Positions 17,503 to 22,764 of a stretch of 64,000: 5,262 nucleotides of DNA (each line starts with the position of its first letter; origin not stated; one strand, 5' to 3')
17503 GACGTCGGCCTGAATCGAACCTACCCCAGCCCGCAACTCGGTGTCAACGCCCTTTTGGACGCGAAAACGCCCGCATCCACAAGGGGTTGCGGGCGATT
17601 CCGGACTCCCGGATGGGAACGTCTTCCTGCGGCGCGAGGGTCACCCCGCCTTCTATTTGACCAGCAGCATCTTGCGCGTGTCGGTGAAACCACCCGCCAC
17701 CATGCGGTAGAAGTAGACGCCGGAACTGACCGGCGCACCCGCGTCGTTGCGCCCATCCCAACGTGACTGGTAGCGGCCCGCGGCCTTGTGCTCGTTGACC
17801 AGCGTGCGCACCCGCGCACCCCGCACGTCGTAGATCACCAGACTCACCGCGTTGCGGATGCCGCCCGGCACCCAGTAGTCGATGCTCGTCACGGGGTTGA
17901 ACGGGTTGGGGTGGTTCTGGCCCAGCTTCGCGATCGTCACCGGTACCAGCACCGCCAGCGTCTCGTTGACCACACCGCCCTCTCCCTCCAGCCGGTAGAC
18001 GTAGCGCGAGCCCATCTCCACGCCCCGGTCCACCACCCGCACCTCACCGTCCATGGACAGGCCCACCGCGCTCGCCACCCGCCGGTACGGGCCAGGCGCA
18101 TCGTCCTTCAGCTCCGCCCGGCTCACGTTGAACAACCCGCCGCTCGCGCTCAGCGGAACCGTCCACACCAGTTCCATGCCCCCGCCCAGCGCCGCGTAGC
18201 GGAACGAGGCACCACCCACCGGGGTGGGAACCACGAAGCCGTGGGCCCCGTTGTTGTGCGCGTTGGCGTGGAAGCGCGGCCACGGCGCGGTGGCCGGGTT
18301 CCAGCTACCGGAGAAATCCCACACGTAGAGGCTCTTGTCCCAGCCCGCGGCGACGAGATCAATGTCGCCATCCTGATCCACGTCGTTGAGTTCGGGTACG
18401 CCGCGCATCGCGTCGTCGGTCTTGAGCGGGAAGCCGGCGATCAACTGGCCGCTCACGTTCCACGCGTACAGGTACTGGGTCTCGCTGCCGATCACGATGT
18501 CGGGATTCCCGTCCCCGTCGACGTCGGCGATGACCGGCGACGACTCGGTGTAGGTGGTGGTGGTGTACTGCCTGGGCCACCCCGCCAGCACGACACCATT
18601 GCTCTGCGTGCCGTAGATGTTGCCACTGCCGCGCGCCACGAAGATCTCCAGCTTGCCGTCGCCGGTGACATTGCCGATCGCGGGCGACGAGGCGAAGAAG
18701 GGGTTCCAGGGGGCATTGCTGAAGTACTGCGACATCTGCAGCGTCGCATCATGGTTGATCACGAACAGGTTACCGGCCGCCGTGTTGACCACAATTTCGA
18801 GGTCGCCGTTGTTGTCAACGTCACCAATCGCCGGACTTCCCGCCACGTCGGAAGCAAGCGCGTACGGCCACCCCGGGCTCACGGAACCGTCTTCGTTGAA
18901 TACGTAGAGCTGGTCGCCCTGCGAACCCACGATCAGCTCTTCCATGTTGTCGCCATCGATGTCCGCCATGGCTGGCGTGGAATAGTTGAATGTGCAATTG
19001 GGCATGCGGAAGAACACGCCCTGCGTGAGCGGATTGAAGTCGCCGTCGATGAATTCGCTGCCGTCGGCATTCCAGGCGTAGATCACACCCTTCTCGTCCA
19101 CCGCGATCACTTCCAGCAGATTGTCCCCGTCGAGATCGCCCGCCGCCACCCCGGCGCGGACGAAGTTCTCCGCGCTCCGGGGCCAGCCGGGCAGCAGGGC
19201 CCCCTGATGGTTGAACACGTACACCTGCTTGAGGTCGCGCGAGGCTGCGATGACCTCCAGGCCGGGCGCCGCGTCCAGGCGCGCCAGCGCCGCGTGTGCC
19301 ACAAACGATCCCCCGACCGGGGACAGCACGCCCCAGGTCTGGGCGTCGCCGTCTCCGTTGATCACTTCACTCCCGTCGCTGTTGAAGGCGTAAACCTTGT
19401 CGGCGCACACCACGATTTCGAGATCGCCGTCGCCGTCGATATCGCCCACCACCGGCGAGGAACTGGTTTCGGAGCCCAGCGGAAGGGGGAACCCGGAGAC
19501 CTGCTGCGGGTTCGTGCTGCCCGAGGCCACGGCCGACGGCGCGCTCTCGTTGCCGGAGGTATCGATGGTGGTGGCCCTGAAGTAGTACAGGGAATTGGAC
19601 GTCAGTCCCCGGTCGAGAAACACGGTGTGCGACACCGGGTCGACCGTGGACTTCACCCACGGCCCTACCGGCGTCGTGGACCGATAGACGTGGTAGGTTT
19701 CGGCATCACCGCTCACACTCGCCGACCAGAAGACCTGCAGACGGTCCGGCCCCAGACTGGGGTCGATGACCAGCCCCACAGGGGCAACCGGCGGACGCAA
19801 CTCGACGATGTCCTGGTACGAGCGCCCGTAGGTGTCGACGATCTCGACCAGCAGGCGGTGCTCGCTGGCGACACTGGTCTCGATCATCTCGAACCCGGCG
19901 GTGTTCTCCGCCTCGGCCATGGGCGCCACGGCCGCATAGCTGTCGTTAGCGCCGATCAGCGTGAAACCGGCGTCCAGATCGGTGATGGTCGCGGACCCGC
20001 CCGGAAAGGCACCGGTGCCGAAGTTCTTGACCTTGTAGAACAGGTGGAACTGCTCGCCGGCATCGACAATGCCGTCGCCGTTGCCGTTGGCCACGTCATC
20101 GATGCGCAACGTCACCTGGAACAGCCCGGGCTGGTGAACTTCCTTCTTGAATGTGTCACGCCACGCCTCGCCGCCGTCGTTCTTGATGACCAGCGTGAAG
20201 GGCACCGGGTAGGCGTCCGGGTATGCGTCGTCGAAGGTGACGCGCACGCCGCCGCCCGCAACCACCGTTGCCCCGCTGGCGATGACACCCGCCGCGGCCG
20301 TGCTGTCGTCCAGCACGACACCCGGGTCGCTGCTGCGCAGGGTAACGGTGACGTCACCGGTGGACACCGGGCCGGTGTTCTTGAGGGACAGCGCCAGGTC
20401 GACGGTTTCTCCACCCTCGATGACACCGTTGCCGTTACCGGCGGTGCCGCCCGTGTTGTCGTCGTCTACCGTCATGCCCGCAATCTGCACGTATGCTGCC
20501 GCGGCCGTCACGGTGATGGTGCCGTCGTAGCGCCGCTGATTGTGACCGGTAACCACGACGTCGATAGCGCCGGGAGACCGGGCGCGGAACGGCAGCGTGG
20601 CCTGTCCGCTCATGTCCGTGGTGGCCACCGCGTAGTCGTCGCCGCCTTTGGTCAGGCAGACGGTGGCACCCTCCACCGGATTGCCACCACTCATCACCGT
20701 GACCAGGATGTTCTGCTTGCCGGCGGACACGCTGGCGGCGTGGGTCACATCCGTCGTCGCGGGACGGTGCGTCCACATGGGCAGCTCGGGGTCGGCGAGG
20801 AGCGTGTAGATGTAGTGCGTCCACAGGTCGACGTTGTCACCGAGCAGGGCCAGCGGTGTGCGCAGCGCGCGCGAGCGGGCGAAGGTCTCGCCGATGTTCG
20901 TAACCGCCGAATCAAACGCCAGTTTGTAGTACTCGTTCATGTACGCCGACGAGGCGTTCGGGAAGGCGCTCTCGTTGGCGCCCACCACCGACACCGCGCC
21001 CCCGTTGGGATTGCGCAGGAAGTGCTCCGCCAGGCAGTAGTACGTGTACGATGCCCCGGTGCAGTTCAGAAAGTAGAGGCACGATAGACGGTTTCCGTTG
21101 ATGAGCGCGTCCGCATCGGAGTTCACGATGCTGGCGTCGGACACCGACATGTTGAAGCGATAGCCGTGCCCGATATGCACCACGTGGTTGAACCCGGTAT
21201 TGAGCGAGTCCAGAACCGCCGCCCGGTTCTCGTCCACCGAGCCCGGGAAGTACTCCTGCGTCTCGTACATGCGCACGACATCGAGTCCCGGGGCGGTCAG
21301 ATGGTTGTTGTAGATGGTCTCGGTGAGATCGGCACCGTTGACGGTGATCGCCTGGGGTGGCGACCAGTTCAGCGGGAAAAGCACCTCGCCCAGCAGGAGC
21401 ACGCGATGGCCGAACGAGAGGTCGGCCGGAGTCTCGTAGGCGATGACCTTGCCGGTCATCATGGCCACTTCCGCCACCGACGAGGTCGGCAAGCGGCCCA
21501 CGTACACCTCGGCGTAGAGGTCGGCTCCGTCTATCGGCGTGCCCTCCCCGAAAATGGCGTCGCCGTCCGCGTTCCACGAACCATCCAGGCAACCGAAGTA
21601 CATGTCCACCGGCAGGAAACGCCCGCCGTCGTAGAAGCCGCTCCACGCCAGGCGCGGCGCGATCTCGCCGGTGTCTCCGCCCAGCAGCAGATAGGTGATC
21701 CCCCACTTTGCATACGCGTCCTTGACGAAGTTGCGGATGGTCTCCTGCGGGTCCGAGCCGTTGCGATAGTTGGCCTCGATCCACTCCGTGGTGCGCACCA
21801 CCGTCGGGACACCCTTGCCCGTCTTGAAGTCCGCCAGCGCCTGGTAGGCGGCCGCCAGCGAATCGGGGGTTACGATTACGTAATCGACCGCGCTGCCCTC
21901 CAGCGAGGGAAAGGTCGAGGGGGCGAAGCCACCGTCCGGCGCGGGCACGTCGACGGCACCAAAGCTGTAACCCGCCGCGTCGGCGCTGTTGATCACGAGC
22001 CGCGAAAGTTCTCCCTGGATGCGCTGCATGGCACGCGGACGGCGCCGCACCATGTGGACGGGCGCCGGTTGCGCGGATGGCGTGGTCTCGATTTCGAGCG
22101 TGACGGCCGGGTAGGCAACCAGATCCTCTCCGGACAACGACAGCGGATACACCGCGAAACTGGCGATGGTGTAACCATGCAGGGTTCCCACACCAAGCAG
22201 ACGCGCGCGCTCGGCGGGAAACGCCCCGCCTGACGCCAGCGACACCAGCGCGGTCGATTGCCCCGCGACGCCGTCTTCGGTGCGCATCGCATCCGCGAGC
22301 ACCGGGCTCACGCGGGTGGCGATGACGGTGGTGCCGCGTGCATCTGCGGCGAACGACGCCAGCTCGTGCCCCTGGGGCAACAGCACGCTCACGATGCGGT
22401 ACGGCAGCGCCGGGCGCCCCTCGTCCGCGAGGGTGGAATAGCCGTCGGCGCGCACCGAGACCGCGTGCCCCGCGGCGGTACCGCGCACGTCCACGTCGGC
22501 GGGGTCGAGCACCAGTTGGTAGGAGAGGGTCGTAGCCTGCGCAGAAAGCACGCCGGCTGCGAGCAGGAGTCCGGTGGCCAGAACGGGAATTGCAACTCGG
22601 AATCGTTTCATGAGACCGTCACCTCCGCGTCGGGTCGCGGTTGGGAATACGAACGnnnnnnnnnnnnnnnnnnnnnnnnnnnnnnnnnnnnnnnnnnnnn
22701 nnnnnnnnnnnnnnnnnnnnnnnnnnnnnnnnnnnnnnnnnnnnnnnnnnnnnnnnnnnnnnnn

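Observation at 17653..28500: Near-identical ~580-nt 3' ends of the three giant genes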

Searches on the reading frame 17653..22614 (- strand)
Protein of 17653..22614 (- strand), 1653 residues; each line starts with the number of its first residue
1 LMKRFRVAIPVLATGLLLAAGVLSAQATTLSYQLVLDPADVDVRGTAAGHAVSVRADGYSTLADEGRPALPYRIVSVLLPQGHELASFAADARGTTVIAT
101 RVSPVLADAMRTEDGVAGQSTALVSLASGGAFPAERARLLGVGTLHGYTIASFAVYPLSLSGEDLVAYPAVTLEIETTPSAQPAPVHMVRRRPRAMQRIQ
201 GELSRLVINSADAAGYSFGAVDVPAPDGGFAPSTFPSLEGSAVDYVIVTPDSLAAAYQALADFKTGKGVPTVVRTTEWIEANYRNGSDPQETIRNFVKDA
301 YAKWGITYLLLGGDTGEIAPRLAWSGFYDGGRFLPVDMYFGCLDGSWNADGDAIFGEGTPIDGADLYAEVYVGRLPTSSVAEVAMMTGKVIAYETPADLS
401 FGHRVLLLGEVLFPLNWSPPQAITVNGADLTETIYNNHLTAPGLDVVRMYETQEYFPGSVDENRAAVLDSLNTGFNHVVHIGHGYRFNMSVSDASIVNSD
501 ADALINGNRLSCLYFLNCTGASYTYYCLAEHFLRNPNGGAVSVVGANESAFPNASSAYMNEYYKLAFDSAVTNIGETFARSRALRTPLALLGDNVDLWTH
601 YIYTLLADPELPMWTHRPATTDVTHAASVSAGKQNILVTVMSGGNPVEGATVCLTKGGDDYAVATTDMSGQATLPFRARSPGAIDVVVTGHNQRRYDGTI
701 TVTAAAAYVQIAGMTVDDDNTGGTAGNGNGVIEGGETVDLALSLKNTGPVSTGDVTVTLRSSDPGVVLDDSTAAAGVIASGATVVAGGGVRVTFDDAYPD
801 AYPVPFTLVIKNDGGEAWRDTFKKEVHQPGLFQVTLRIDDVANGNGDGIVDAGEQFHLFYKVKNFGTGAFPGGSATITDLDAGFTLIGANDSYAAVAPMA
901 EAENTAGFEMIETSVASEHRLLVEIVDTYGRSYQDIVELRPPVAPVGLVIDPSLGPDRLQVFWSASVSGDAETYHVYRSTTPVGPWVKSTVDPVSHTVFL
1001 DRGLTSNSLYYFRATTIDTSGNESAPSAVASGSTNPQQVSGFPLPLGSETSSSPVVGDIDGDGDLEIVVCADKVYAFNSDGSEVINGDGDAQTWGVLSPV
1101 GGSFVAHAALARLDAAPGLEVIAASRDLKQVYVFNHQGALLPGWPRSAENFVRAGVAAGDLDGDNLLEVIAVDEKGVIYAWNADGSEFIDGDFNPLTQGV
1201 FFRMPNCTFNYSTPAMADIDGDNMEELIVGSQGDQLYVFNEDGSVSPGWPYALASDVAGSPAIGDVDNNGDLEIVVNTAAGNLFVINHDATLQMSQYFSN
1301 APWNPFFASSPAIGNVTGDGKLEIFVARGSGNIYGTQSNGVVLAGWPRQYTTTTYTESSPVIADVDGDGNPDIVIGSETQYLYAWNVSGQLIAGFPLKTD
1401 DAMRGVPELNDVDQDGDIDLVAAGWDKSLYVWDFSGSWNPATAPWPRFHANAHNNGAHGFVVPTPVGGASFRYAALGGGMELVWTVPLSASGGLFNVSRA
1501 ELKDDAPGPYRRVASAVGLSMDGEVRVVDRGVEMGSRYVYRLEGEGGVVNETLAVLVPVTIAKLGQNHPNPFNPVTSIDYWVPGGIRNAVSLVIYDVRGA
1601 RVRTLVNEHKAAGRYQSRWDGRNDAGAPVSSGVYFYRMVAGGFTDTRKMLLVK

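Call 6: search_protein_families(library=pfam, proteins=[window:17653-22614:-], max_evalue=0.1)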
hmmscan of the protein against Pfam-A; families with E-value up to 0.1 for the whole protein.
window:17653-22614:- (1653 aa): 12 families
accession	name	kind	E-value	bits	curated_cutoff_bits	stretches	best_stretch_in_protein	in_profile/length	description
PF01364.23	Peptidase_C25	-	5.9e-56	190.7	23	1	245-612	1-373/374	Peptidase family C25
PF13517.12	FG-GAP_3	-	9.5e-30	103.4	26.9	6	1316-1375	2-61/61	FG-GAP-like repeat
PF01839.29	FG-GAP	-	1.8e-11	44.1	22.1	3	1359-1377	4-22/37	FG-GAP repeat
PF13860.13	FlgD_ig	-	5.9e-10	39.4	27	1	1589-1640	24-75/79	FlgD Ig-like domain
PF13570.13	Beta-prop_ACSF4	-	4.8e-08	33.2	133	1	1223-1433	102-288/329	Beta-alanine-activating enzyme, beta-propeller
PF25292.1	Beta-prop_CGLA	-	1.9e-05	24.7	26.8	0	1315-1392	38-109/316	Lambda-carrageenase beta-propeller domain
PF03785.20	Peptidase_C25_C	-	2.7e-05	24.4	25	1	618-696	1-74/79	Peptidase family C25, C terminal ig-like domain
PF14783.12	BBS2_Mid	-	0.00091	19.7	27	0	1215-1245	3-33/108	Ciliary BBSome complex subunit 2, middle region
PF13585.12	CHU_C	-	0.0049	17.4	27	1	1589-1640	28-72/86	CHU_C Type IX secretion signal domain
PF13620.12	CarboxypepD_reg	-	0.0051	17.6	32.3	1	642-707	9-74/82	Carboxypeptidase regulatory-like domain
PF15907.11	Itfg2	-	0.02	14.6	27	0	1156-1239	20-103/330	Integrin-alpha FG-GAP repeat-containing protein 2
PF24318.1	DUF7490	-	0.05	13.7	27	0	736-795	17-79/106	Domain of unknown function (DUF7490)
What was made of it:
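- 17653..22614 (-): Gene A (1653 aa): signal peptide, Peptidase_C25, Ig-like domains, FG-GAP propeller, fn3-like pre-tail domain, T9SS type A C-terminal domain. Body orthology type 2. Pfam PF01364 190.7 bits, FG-GAP_3, FlgD_ig (call 6).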

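Call 7: search_protein_families(library=ncbifam, proteins=[window:17653-22614:-], max_evalue=0.1)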
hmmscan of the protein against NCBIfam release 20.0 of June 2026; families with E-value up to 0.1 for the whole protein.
window:17653-22614:- (1653 aa): 12 families
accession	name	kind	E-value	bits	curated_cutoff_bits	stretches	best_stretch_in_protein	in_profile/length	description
NF052323.1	T9SSA_dep_M6i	equivalog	5e-35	120.8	600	3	1308-1460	786-939/1043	T9SS-dependent M6-like inactivated metalloprotease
NF033707.1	T9SS_sortase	equivalog_domain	1.1e-21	76.3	420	3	241-315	365-443/1095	type IX secretion system sortase PorU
TIGR03900.1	prc_long_Delta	hypoth_equivalog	3.4e-13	48.5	660.95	2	825-928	661-765/973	MXAN_5808 family serine peptidase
NF052324.1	PorU_rel_Nterm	equivalog_domain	2.8e-10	39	450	1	229-616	384-768/879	putative type IX secretion system sortase PorU2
NF009276.0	PRK12633.1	equivalog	1.3e-06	28.4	383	1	1554-1640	95-181/234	flagellar basal body rod modification protein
TIGR04183.1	Por_Secre_tail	domain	1.1e-05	25.3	23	1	1569-1650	3-70/72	T9SS type A sorting domain-containing protein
NF052506.1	PA5033_fam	subfamily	1.1e-05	24.4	100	1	1215-1376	75-225/284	PA5033 family protein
NF038112.1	myxo_dep_M36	subfamily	2.8e-05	21.4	1500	1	695-787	847-939/1604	myxosortase-dependent M36 family metallopeptidase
NF005176.1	PRK06655.1-1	equivalog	0.00011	22.2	230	1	1588-1638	97-147/197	flagellar hook assembly protein FlgD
NF045522.1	MXAN_2561_fam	equivalog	0.00029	20.4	150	1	970-1042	193-264/304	MXAN_2561 family MXYO-CTERM-anchored protein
NF009453.0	PRK12813.1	equivalog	0.061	12.8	264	0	1588-1637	124-170/223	flagellar basal body rod modification protein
NF052228.1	T9SS_PorZ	equivalog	0.068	11.6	260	0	1594-1636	701-738/757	type IX secretion system anionic LPS delivery protein PorZ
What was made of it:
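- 17653..22614 (-): TIGR04183 25.3 bits against a cut-off of 23 (call 7).
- On PorU-type T9SS sortase: 76.3 bits against a cut-off of 420 (call 7).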

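Call 12: find_related_loci(query=window:17653-22614:-, collection=genome_contigs, flank=10000)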
Query window:17653-22614:- (1653 aa) in genome_contigs; peptide patterns used: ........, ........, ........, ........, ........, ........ (x = any residue, [..] = any of these).
84 stretches matched a pattern; 3 encode a relative of the query (tblastn E <= 1e-3); 3 distinct loci.
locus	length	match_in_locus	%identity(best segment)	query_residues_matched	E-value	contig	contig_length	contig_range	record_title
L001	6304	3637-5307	28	46-610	4e-37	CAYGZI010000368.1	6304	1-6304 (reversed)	MAG TPA_asm: uncultured Planctomycetaceae bacterium isolate ERP119294_co1_463 genome assembly, contig: NODE_18735_length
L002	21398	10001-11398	27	1056-1457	8e-8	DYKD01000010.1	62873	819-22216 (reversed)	MAG TPA_asm: Brevinema andersonii isolate SulCav_AS07-7_42_24 SulCav_AS07_7_356_length_62873_cov_12_728008, whole genome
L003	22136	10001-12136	28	1154-1425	7e-6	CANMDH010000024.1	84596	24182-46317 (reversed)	uncultured Aquimarina sp. isolate 2-536A.fasta genome assembly, contig: NODE_24, whole genome shotgun sequence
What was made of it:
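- Tried and rejected: genome_contigs scan with protein A (call 12): only three distant, irrelevant loci, so the species-representative collection gave no usable relative.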

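Call 21: find_encoding_contigs(protein=window:17653-22614:-, flank=10000, max_places=8)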
Protein window:17653-22614:- (1653 aa): no gene with exactly this product is on record in the collection.

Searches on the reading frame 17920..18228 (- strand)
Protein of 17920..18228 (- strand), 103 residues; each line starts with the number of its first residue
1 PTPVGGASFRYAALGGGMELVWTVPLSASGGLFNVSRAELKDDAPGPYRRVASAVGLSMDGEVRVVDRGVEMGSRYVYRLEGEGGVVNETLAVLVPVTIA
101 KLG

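Call 61: search_protein_families(library=pfam, proteins=[window:17920-18228:-], max_evalue=10)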
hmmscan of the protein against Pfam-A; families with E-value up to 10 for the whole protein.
window:17920-18228:- (103 aa): 1 family
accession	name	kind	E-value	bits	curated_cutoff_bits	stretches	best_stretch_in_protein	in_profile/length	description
PF13404.12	HTH_AsnC-type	-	0.13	12.6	27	1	39-58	11-30/42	AsnC-type helix-turn-helix domain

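Call 68: search_protein_representatives(protein=window:17920-18228:-)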
Query: 103 residues. Proteins with E-value up to 0.001 (for the whole library): 26; up to 1e-10: 8; up to 1e-30: 0. The best 26 are listed.
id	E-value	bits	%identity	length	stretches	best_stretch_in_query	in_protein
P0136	2.2e-27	111.6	28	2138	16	11-89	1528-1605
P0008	7.4e-25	103.5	63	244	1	1-103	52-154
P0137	5.3e-17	78.3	49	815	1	1-103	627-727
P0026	7.1e-16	74.7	55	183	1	8-103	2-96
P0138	9.9e-16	74.2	32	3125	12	46-94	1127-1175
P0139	2.7e-13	66.4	42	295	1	1-100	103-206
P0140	2.9e-11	59.8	44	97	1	1-88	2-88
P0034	3.6e-11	59.6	38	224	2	1-103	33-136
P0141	1.4e-10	57.7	31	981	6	1-88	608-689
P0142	4.1e-09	52.9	31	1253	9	51-94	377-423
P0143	3.1e-08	50.1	37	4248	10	17-63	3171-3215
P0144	4.5e-07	46.4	28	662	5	3-82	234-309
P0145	1.0e-06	45.2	35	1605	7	9-54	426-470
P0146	1.1e-06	45.2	33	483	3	14-81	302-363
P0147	1.7e-06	44.6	30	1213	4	14-86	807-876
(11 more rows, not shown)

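Call 69: search_protein_families(library=pfam, proteins=[P0136, P0141, P0137, P0144], max_evalue=0.001)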
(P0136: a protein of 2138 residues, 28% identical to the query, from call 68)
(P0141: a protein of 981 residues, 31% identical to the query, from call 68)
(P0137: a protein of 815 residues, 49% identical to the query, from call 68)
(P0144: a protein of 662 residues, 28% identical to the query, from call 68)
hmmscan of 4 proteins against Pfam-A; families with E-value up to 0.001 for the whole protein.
P0136 (2138 aa): 5 families
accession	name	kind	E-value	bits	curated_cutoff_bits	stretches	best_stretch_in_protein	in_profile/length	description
PF00041.27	fn3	-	7e-146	475.3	25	18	112-198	2-83/84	Fibronectin type III domain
PF01108.23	Tissue_fac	-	1.6e-13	50.9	27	0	1888-1959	14-86/107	Tissue factor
PF03351.22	DOMON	-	1.7e-08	35.1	32.7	1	1-84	42-124/124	DOMON domain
PF21731.2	TARSH_C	-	4.5e-07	31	27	0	1269-1300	40-71/127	Target of Nesh-SH3 C-terminal domain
PF16303.10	DUF4945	-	2e-05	25.1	28.4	0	1618-1638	20-40/115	Domain of unknown function (DUF4945)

P0141 (981 aa): 8 families
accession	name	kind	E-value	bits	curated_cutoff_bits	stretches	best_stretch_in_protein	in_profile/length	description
PF00041.27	fn3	-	2.3e-45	153.1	25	5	803-885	2-77/84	Fibronectin type III domain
PF24489.1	Ig_J_second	-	3.5e-12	46.7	27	0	852-888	51-89/105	Tip attachment protein J second Ig-like domain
PF16656.11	Pur_ac_phosph_N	-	4.6e-10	40.4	30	1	813-879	11-83/93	Purple acid Phosphatase, N-terminal domain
PF16655.11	PhoD_N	-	4.8e-10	40.3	30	0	761-786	59-84/90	PhoD-like phosphatase, N-terminal domain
PF25788.1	Ig_Rha78A_N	-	3.6e-09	37.3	27.4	0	736-790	39-94/105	Rha78A-like, N-terminal immunoglobulin domain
PF25059.1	FN3_DSCAM-DSCAML_C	-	2.6e-07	31.3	39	0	762-791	46-75/89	DSCAM/DSCAML C-terminal Fn3-like domain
PF02585.22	PIG-L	-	1.1e-05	26.4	28.2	1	66-244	2-128/129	GlcNAc-PI de-N-acetylase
PF06486.16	DUF1093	-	0.00017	22.6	26.3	0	750-787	9-45/81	Protein of unknown function (DUF1093)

P0137 (815 aa): 7 families
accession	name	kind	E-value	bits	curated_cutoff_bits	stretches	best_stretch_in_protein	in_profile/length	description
PF13517.12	FG-GAP_3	-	5.8e-32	110.5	26.9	4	479-538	1-60/61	FG-GAP-like repeat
PF01839.29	FG-GAP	-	4e-18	65.3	22.1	1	471-492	1-22/37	FG-GAP repeat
PF13860.13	FlgD_ig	-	6.7e-11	42.4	27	1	752-801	25-74/79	FlgD Ig-like domain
PF00041.27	fn3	-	1.3e-09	38.6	25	1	111-197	2-81/84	Fibronectin type III domain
PF25292.1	Beta-prop_CGLA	-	2.3e-09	37.6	26.8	0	311-353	22-64/316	Lambda-carrageenase beta-propeller domain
PF15907.11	Itfg2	-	7.4e-09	35.7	27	0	313-398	10-95/330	Integrin-alpha FG-GAP repeat-containing protein 2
PF14783.12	BBS2_Mid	-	0.00021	21.8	27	0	429-459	3-33/108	Ciliary BBSome complex subunit 2, middle region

P0144 (662 aa): 5 families
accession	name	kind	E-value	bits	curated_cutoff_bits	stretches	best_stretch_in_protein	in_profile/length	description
PF00041.27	fn3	-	7.6e-47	157.9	25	5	332-419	2-82/84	Fibronectin type III domain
PF25788.1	Ig_Rha78A_N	-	1.7e-13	51.2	27.4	0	447-512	21-88/105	Rha78A-like, N-terminal immunoglobulin domain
PF25059.1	FN3_DSCAM-DSCAML_C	-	1.1e-07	32.5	39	0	68-124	17-69/89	DSCAM/DSCAML C-terminal Fn3-like domain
PF19406.5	PKD_5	-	5.7e-05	23.4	25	0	48-78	11-41/88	PKD-like domain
PF20319.3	DUF6614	-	6.7e-05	23.3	25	0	162-185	32-55/116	Family of unknown function (DUF6614)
